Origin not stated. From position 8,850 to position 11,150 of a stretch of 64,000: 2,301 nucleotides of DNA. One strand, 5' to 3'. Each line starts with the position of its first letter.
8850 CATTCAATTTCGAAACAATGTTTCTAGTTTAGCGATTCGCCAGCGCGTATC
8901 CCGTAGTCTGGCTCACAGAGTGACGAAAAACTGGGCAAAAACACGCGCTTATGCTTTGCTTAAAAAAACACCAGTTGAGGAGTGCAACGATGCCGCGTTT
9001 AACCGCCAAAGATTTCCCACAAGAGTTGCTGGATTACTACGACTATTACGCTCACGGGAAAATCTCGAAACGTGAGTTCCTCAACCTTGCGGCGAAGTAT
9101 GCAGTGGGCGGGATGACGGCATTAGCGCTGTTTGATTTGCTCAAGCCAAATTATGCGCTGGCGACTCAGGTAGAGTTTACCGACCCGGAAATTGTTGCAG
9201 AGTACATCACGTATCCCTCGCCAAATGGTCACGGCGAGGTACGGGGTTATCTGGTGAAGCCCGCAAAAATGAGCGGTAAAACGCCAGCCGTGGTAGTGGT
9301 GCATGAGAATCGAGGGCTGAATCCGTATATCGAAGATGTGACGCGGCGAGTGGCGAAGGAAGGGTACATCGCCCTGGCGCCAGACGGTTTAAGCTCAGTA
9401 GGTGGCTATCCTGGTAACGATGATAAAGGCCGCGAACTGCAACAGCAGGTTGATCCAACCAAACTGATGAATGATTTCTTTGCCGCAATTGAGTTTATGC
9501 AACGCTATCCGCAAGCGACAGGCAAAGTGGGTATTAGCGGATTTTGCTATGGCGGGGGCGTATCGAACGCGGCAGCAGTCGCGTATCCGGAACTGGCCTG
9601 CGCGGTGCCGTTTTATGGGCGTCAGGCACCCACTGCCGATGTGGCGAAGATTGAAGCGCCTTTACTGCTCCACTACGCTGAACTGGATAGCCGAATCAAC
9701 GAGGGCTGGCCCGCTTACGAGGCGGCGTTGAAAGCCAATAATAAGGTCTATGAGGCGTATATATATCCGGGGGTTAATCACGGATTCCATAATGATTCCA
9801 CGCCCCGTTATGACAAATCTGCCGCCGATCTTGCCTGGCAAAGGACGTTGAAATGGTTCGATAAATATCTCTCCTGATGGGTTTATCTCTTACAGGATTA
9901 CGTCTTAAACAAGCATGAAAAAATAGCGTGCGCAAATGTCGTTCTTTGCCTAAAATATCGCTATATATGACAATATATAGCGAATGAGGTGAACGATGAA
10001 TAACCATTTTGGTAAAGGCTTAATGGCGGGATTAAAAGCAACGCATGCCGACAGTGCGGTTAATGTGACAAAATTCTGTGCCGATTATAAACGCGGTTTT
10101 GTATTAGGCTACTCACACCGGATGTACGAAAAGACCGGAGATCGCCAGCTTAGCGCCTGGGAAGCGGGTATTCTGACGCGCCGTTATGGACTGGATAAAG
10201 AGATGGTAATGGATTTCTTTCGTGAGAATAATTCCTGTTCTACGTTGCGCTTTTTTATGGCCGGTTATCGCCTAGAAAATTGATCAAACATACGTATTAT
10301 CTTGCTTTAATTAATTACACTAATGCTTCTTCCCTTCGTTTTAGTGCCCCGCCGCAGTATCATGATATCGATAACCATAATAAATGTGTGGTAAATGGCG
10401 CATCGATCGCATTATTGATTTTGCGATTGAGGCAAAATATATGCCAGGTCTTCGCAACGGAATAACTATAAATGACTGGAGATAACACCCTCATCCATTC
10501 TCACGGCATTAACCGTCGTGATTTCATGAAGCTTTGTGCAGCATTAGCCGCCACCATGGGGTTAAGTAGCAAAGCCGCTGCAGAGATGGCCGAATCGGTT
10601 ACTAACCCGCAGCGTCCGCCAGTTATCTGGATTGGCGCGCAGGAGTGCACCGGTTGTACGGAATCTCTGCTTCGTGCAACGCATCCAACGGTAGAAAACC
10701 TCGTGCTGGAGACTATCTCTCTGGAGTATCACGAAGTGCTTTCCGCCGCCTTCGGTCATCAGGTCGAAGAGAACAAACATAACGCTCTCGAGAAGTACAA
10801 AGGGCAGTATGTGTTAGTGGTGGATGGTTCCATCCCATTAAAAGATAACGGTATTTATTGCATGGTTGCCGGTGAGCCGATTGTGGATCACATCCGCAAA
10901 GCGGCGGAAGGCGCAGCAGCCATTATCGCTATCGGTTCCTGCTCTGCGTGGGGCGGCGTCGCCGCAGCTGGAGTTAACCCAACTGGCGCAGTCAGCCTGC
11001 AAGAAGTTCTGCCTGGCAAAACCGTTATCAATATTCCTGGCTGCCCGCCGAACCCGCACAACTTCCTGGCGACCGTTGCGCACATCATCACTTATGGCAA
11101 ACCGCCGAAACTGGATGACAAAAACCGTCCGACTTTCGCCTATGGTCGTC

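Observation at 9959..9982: Perfect 24-bp palindrome immediately upstream of yghW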

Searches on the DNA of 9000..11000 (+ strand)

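Call 8: search_dna_similar(query=window:9700-10300:+, collection=ecoli_genomes, mode=near, rows=spread, max_rows=30)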
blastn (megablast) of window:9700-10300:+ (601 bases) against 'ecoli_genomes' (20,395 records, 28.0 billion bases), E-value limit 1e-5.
Records with a match: 5423; places in all: 6094; records where one place covers at least 80% of the query: 5416.
Genomes with a match: 5423 of 5426; with a place that covers at least 80% of the query: 5416. Places per genome that has any: lowest 1, median 1, highest 3. On chromosomes: 6093 places; on plasmids: 1.
Best place of each record, by identity: >=99% 951; 95-99% 4472.
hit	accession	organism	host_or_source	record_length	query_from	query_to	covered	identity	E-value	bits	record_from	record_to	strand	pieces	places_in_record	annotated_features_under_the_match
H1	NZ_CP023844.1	Escherichia coli strain 4/1-1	Homo sapiens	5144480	1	601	100%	99.8%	0e+0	1105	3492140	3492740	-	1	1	yghW: DUF2623 family protein YghW | yghX: YghX family hydrolase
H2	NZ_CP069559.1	Escherichia coli strain FDAARGOS_1259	Homo sapiens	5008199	1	601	100%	99.8%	0e+0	1105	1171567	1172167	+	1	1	yghW: DUF2623 family protein YghW | yghX: YghX family hydrolase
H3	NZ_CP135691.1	Escherichia coli strain TUM2802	missing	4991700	1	601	100%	99.8%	0e+0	1105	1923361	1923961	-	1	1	yghW: DUF2623 family protein YghW | yghX: YghX family hydrolase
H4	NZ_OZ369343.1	Escherichia coli strain Esc18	not applicable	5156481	1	601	100%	99.8%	0e+0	1105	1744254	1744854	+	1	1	yghW: DUF2623 family protein YghW | yghX: YghX family hydrolase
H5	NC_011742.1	Escherichia coli S88 strain S88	-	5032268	1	601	100%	99.3%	0e+0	1088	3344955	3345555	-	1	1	yghW: DUF2623 family protein YghW | yghX: YghX family hydrolase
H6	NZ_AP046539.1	Escherichia coli strain SK0189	Homo sapiens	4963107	1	601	100%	99.2%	0e+0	1083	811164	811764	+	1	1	yghW: DUF2623 family protein YghW | yghX: YghX family hydrolase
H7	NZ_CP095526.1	Escherichia coli strain GN05505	Homo sapiens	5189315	1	601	100%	98.7%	0e+0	1066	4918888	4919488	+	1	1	yghW: DUF2623 family protein YghW | yghX: YghX family hydrolase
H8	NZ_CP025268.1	Escherichia coli str. K-12 substr. MG1655 strain K-12 ...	Homo sapiens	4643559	1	601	100%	98.3%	0e+0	1055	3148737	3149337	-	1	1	yghW: DUF2623 family protein YghW | yghX: YghX family hydrolase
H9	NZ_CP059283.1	Escherichia coli strain SY3626_hybrid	chicken meat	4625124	1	601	100%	98.3%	0e+0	1055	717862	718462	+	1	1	yghW: DUF2623 family protein YghW | yghX: YghX family hydrolase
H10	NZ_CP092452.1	Escherichia coli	wastewater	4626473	1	601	100%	98.3%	0e+0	1055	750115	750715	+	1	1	yghW: DUF2623 family protein YghW | yghX: YghX family hydrolase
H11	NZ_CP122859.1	Escherichia coli strain ETEC1720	Sus scrofa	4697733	1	601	100%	98.3%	0e+0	1055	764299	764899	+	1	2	yghW: DUF2623 family protein YghW | yghX: YghX family hydrolase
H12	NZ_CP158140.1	Escherichia coli strain FDN-9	chicken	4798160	1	601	100%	98.3%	0e+0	1055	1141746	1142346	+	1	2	yghW: DUF2623 family protein YghW | yghX: YghX family hydrolase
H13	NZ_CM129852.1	Escherichia coli strain SW07163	wastewater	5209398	1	601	100%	98.3%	0e+0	1055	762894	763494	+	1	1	yghW: DUF2623 family protein YghW | yghX: YghX family hydrolase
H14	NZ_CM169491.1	Escherichia coli strain EC10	Homo sapiens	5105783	1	601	100%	98.3%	0e+0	1055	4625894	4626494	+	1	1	yghW: DUF2623 family protein YghW | yghX: YghX family hydrolase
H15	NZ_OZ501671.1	Escherichia coli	Homo sapiens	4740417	1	601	100%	98.3%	0e+0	1055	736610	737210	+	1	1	yghW: DUF2623 family protein YghW | yghX: YghX family hydrolase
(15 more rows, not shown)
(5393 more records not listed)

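Call 10: get_annotated_region(hit=H8, flank=1500)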
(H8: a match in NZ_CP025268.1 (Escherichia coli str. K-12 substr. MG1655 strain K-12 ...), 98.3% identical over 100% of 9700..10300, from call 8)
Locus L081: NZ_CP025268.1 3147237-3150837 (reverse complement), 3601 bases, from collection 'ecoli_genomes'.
description: Escherichia coli str. K-12 substr. MG1655 strain K-12 chromosome, complete genome
organism: Escherichia coli str. K-12 substr. MG1655 strain K-12 substr. MG1655 (NCBI taxid 511145)
replicon: chromosome; assembly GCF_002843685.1
host: Homo sapiens; source: -; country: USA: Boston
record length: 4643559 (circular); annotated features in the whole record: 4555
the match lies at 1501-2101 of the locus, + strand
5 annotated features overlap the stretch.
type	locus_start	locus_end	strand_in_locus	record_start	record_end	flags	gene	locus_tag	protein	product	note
CDS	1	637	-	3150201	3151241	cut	gpr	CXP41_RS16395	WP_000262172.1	L-glyceraldehyde 3-phosphate reductase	-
CDS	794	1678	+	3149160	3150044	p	yghX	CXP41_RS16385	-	YghX family hydrolase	frameshifted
CDS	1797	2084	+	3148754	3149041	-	yghW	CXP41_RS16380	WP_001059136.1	DUF2623 family protein YghW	-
CDS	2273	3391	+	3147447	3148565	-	hybO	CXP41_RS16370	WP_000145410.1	hydrogenase 2 small subunit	-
CDS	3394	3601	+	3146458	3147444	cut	hybA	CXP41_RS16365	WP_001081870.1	hydrogenase 2 operon protein HybA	-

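Call 47: search_rna_families(source=window, start=9000, end=11000, threshold=evalue, max_evalue=1)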
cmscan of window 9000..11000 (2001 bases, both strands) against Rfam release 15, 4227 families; matches with E-value up to 1: 0.
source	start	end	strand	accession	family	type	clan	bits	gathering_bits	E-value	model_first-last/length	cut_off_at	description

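Call 68: search_dna_similar(query=window:9930-10010:+, collection=ecoli_genomes, mode=near, rows=spread, max_rows=12)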
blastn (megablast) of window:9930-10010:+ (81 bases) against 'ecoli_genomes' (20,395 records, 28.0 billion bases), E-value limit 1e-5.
Records with a match: 5419; places in all: 6009; records where one place covers at least 80% of the query: 5418.
Genomes with a match: 5419 of 5426; with a place that covers at least 80% of the query: 5418. Places per genome that has any: lowest 1, median 1, highest 3. On chromosomes: 6008 places; on plasmids: 1.
Best place of each record, by identity: >=99% 714; 95-99% 4668; 90-95% 37.
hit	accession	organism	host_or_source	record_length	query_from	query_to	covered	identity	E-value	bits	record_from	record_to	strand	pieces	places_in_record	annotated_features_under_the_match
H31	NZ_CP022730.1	Escherichia coli strain SA186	Homo sapiens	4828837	1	81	100%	100.0%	6e-34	150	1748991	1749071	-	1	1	yghW: DUF2623 family protein YghW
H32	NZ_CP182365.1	Escherichia coli strain Br_54_kylling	-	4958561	1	81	100%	100.0%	6e-34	150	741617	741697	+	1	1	yghW: DUF2623 family protein YghW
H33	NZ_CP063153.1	Escherichia coli strain M7424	Homo sapiens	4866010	1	81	100%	98.8%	3e-32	145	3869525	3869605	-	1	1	yghW: DUF2623 family protein YghW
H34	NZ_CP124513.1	Escherichia coli strain AVS0366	environmental: river near WWTP effluent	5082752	1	81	100%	98.8%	3e-32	145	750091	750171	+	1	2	yghW: DUF2623 family protein YghW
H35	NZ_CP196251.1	Escherichia coli strain AH21I008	Homo sapiens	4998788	1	81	100%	98.8%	3e-32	145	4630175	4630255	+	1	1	yghW: DUF2623 family protein YghW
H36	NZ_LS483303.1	Escherichia coli strain NCTC9967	missing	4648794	1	81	100%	98.8%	3e-32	145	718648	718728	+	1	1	yghW: DUF2623 family protein YghW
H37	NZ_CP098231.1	Escherichia coli strain XJ34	bovine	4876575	1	81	100%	97.5%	1e-30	139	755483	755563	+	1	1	yghW: DUF2623 family protein YghW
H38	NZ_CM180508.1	Escherichia coli strain E1648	Homo sapiens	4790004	1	81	100%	97.5%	1e-30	139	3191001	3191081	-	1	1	yghW: DUF2623 family protein YghW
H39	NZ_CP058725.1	Escherichia coli strain S171-1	Manis javanica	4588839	1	81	100%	96.3%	6e-29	134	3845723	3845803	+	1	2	yghW: DUF2623 family protein YghW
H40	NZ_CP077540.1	Escherichia coli O111:H8 strain 08-4455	Homo sapiens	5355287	1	81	100%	96.3%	6e-29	134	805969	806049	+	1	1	yghW: DUF2623 family protein YghW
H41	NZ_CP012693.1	Escherichia coli strain FORC_028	Homo sapiens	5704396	1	81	100%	95.1%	3e-27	128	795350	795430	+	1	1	yghW: DUF2623 family protein YghW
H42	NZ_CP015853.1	Escherichia coli strain ATCC 43889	Homo sapiens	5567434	41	81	51%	95.1%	2e-8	66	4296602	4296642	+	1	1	yghW: DUF2623 family protein YghW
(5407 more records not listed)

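Call 69: get_annotated_region(hit=H42, flank=1600)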
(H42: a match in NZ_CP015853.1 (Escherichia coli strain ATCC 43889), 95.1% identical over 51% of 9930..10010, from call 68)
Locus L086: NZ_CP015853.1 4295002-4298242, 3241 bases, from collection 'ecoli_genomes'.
description: Escherichia coli strain ATCC 43889 chromosome, complete genome
organism: Escherichia coli strain ATCC 43889 (NCBI taxid 562)
replicon: chromosome; assembly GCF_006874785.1
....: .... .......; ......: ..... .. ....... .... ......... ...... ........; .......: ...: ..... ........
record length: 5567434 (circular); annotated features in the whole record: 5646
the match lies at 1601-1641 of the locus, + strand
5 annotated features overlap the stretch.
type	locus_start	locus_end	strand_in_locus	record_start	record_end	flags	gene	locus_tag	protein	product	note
CDS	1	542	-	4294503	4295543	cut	gpr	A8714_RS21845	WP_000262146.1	L-glyceraldehyde 3-phosphate reductase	-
CDS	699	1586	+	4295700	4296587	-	yghX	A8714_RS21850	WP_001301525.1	YghX family hydrolase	-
CDS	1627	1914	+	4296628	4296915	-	yghW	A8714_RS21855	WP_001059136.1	DUF2623 family protein YghW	-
CDS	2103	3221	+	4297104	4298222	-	hybO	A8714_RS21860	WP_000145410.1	hydrogenase 2 small subunit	-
CDS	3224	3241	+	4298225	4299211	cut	hybA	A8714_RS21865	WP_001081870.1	hydrogenase 2 operon protein HybA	-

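Call 70: get_annotated_region(hit=H41, flank=100)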
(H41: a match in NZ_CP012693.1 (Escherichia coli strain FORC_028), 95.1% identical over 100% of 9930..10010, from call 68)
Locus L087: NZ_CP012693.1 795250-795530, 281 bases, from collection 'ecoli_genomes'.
description: Escherichia coli strain FORC_028 chromosome, complete genome
organism: Escherichia coli strain FORC_028 (NCBI taxid 562)
replicon: chromosome; assembly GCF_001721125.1
host: Homo sapiens; source: stool; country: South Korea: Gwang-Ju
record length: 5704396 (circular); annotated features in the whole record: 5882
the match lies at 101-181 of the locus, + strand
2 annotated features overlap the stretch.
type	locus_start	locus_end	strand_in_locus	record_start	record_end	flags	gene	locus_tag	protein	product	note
CDS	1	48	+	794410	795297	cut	yghX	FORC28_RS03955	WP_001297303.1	YghX family hydrolase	-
CDS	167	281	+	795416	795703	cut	yghW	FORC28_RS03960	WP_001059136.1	DUF2623 family protein YghW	-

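Call 71: get_annotated_region(hit=H39, flank=100)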
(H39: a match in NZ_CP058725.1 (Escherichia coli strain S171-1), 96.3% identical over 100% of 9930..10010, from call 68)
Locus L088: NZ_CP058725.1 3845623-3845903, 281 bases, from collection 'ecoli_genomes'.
description: Escherichia coli strain S171-1 chromosome, complete genome
organism: Escherichia coli strain S171-1 (NCBI taxid 562)
replicon: chromosome; assembly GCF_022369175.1
host: -; source: Manis javanica; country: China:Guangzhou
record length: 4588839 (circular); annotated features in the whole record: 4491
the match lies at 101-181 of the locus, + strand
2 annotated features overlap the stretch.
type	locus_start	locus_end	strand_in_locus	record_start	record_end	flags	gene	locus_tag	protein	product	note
CDS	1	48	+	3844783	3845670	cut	yghX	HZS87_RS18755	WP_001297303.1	YghX family hydrolase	-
CDS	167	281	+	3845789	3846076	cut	yghW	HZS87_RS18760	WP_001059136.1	DUF2623 family protein YghW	-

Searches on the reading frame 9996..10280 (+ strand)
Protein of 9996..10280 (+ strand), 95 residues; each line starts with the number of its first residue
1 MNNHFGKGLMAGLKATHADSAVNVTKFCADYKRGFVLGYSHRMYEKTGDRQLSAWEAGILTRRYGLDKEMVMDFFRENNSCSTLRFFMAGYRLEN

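Call 9: find_related_loci(query=window:9996-10280:+, collection=genome_contigs, flank=3000)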
Query seq(95 aa) (95 aa) in genome_contigs; peptide patterns used: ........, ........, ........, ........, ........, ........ (x = any residue, [..] = any of these).
167 stretches matched a pattern; 81 encode a relative of the query (tblastn E <= 1e-3); the best 80 are kept; 80 distinct loci.
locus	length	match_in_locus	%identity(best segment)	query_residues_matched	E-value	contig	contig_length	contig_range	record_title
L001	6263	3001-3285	99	1-95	7e-62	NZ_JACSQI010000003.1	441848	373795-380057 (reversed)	Escherichia whittamii strain Sa2BVA5 NODE_3_length_441848_cov_9.028465, whole genome shotgun sequence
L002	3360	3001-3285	98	1-95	3e-61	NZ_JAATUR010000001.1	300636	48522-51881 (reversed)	Escherichia coli strain SCPM-O-B-8794 1length=300636, whole genome shotgun sequence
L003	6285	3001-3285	98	1-95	2e-61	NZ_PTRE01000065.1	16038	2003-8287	Escherichia sp. MOD1-EC7003 MOD1-EC7003_65_length_16038_cov_127, whole genome shotgun sequence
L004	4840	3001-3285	92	1-95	1e-57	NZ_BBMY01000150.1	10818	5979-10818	Escherichia albertii NBRC 107761 = DSM 17582 strain NBRC 107761, whole genome shotgun sequence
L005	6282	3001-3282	88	1-94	5e-55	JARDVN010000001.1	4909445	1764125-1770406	Citrobacter amalonaticus strain AUH_CA_2023_1 contig_2, whole genome shotgun sequence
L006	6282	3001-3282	87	1-94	3e-54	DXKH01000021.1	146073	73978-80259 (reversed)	MAG TPA_asm: Citrobacter sp. isolate HRGM_Genome_0066 HRGM_Genome_0066_21, whole genome shotgun sequence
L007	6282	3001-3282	86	1-94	7e-54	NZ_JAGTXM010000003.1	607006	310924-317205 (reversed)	Citrobacter amalonaticus strain ku-bf3 scaffold_2, whole genome shotgun sequence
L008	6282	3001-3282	86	1-94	1e-53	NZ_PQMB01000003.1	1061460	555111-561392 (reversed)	Citrobacter amalonaticus strain S646 scaffold3.1, whole genome shotgun sequence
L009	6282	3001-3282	86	1-94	1e-53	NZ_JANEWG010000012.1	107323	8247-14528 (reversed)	Citrobacter sp. Awk 4 510132-22-12, whole genome shotgun sequence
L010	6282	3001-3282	84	1-94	1e-52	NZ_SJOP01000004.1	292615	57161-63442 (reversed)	Kosakonia quasisacchari strain WCHEs120001 4, whole genome shotgun sequence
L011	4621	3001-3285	85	1-95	8e-53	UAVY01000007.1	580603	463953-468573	Citrobacter koseri strain NCTC10786 genome assembly, contig: ERS513143SCcontig000007, whole genome shotgun sequence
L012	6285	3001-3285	78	1-95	8e-53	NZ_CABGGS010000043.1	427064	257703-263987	Klebsiella spallanzanii isolate SB6411, whole genome shotgun sequence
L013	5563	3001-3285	83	1-95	2e-52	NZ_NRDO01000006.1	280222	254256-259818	Citrobacter sp. NCU1 contig_6, whole genome shotgun sequence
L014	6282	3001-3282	84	1-94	4e-52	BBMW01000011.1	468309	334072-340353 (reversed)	Citrobacter werkmanii NBRC 105721 DNA, contig: CIWKM11, whole genome shotgun sequence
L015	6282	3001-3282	83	1-94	5e-52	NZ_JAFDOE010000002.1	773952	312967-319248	Citrobacter sp. FP75 contig2, whole genome shotgun sequence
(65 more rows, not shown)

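Call 38: search_protein_families(library=pfam, proteins=[window:9996-10280:+], max_evalue=0.01)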
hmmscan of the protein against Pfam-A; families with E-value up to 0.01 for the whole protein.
seq(95 aa): 1 family
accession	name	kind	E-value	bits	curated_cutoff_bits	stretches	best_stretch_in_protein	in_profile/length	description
PF11115.13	DUF2623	-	5.5e-53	177.5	25.7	1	1-92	1-92/93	Protein of unknown function (DUF2623)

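Call 51: search_solved_structures(query=A1, max_evalue=1)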
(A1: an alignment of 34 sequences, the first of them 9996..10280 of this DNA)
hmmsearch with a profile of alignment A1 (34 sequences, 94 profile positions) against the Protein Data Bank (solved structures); distinct sequences matched with E-value up to 1: 0.

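Call 53: predict_structure(alignment_id=A1)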
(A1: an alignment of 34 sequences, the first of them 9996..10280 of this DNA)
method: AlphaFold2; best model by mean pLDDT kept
length: 95 residues; sequences in the alignment: 34
mean_pLDDT: 87.6   pTM: 0.82
mean pLDDT of the five models: 87.6, 87.5, 87.1, 85.5, 84.4
residues with pLDDT >= 90: 65; 70-90: 21; 50-70: 8; < 50: 1
segments of 3 or more residues with pLDDT < 50: none
pLDDT, mean of each block of 10 residues (from residue 1): 89 82 81 94 92 94 92 78 92 75
secondary structure, 60 per line:
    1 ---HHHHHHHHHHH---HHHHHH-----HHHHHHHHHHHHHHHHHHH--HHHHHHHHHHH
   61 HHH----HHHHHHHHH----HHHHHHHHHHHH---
elements in order: H4-14 H18-23 H29-47 H50-63 H68-76 H81-92

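Call 55: fold_search(model_id=the predicted structure, library=pdb)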
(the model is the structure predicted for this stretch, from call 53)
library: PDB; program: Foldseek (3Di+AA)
matches with E <= 10: 68; with E <= 0.001: 0
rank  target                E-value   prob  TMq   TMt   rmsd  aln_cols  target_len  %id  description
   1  9f79_B                1.8e+00  0.47  0.52  0.29   5.0       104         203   10  Crystal structure of the S. cerevisiae eIF2beta N-terminal tail bound to the C-terminal domain of eIF5 (released 2025-09-03)
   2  2ful_B                1.9e+00  0.57  0.55  0.38   4.4       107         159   11  Crystal Structure of the C-terminal Domain of S. cerevisiae eIF5 (released 2006-05-23)
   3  2ful_A                2.2e+00  0.44  0.53  0.36   5.2       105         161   10  Crystal Structure of the C-terminal Domain of S. cerevisiae eIF5 (released 2006-05-23)
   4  9f79_A                2.5e+00  0.47  0.55  0.31   4.3       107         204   11  Crystal structure of the S. cerevisiae eIF2beta N-terminal tail bound to the C-terminal domain of eIF5 (released 2025-09-03)
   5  9rms_G                2.8e+00  0.08  0.30  0.18  13.8       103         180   18  GluA4 in complex with TARP-2, Resting II state, structure of TMD/LBD domains (released 2025-09-24)
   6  2ful_C                3.1e+00  0.28  0.49  0.34   5.3       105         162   10  Crystal Structure of the C-terminal Domain of S. cerevisiae eIF5 (released 2006-05-23)
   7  3asg_B                3.1e+00  0.08  0.25  0.16  10.2        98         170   15  MamA D159K mutant 2 (released 2011-07-20)
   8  9z6v_G                3.6e+00  0.05  0.26  0.17  14.2        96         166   17  The structure of TMD with 3 TARPs and 1 CNIH from all native AMPA receptor subtypes (released 2026-02-04)
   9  2ful_F                3.8e+00  0.23  0.49  0.34   5.3       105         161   10  Crystal Structure of the C-terminal Domain of S. cerevisiae eIF5 (released 2006-05-23)
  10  2rg8_A                4.0e+00  0.14  0.41  0.32   6.2        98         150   12  Crystal Structure of Programmed for Cell Death 4 Middle MA3 domain (released 2008-03-04)
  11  2ful_E                4.2e+00  0.25  0.55  0.36   5.4       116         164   10  Crystal Structure of the C-terminal Domain of S. cerevisiae eIF5 (released 2006-05-23)
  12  6bqt_B                4.2e+00  0.08  0.33  0.18  10.9       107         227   10  Complex of 14-3-3 theta with an IRSp53 peptide doubly-phosphorylated at T340 and T360 (released 2018-12-05)
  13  7udk_A                4.7e+00  0.12  0.38  0.24   9.8        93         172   11  Crystal structure of designed helical repeat protein RPB_LRP2_R4 bound to LRPx4 peptide (released 2023-03-22)
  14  6o6o_A                4.7e+00  0.04  0.22  0.16  11.3        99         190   11  Structure of the regulator FasR from Mycobacterium tuberculosis (released 2020-03-11)
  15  2ful_D                5.0e+00  0.25  0.54  0.36   4.5       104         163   12  Crystal Structure of the C-terminal Domain of S. cerevisiae eIF5 (released 2006-05-23)
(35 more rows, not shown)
